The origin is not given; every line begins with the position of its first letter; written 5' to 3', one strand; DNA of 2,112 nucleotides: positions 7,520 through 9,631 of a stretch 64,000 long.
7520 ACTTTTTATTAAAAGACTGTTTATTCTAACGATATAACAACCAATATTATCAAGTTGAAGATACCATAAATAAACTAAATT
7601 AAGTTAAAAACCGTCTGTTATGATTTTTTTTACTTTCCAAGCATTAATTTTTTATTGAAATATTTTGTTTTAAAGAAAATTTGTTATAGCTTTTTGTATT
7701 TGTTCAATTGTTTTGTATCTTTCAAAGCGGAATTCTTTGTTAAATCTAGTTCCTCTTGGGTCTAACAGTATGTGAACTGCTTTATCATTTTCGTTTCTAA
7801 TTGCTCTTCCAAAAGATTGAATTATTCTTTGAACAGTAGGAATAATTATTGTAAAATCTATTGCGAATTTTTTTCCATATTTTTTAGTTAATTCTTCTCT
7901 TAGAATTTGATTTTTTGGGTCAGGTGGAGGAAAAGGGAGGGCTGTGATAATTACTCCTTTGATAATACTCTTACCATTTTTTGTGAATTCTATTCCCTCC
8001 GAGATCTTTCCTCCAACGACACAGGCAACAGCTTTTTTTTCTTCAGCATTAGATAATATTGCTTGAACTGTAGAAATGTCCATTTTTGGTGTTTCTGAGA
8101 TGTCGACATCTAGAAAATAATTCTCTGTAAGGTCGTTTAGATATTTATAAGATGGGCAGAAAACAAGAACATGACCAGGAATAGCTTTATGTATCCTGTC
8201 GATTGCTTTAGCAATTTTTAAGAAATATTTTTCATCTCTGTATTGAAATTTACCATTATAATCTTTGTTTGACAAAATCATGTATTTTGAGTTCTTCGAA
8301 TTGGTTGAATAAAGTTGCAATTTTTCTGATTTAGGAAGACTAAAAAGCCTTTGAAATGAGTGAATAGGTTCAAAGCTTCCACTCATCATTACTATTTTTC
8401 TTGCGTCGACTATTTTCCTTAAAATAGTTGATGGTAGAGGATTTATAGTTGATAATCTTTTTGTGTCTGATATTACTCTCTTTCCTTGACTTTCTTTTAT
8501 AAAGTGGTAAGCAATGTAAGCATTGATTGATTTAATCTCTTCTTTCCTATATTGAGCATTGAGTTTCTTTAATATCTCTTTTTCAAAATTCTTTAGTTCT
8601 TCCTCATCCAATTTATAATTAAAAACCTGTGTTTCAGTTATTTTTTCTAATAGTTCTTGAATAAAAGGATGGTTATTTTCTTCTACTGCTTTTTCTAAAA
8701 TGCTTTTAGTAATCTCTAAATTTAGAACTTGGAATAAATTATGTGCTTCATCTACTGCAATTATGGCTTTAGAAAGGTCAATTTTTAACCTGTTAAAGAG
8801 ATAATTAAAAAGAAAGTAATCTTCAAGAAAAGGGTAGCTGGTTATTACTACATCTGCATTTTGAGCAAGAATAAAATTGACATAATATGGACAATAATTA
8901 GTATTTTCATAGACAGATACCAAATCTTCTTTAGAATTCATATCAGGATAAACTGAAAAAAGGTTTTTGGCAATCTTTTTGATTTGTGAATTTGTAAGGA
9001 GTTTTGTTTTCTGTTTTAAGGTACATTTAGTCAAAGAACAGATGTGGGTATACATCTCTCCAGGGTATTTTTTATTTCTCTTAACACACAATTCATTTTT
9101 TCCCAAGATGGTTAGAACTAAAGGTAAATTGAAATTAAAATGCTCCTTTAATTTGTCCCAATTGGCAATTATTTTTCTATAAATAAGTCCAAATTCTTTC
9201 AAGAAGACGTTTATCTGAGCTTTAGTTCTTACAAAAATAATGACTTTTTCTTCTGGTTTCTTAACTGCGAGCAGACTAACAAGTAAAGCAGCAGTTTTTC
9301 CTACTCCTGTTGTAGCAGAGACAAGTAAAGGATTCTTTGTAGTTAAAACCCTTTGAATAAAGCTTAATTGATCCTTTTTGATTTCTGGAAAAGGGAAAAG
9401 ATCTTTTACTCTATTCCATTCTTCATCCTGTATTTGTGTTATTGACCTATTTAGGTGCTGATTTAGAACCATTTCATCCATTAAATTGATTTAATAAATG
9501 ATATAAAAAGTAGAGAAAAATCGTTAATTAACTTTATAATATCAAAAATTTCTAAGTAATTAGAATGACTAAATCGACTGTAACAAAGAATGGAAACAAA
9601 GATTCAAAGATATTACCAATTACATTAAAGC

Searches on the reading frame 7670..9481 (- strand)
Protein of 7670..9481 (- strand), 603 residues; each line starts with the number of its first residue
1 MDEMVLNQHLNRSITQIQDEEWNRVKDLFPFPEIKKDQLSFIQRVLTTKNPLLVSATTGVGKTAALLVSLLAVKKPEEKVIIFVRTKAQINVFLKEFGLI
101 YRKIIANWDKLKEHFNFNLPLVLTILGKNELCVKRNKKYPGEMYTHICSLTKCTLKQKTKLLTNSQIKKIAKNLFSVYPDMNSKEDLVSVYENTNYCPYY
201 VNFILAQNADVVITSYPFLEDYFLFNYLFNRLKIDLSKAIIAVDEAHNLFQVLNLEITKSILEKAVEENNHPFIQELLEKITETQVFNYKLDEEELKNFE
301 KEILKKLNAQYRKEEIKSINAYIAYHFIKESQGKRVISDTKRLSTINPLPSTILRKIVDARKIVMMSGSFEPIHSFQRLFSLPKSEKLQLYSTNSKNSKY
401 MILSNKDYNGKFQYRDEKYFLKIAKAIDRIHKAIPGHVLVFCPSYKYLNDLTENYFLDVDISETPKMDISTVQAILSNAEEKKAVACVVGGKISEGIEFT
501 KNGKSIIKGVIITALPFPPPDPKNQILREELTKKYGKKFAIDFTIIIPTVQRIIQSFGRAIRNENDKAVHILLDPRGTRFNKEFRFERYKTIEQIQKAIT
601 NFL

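Call 95: search_protein_families(library=pfam, proteins=[window:7670-9481:-], max_evalue=0.001)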
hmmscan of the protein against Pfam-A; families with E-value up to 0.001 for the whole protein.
window:7670-9481:- (603 aa): 4 families
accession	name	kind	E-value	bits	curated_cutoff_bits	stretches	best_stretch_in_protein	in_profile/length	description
PF13307.12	Helicase_C_2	-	4.6e-25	89.1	25.3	1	429-578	3-155/170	Helicase C-terminal domain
PF06733.21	DEAD_2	-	8.9e-17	61.7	21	1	84-254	3-160/172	DEAD_2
PF00270.35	DEAD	-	3.5e-08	33.8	26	1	36-97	2-65/167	DEAD/DEAH box helicase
PF04851.21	ResIII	-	0.00077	19.8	22.5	0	35-137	5-74/164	Type III restriction enzyme, res subunit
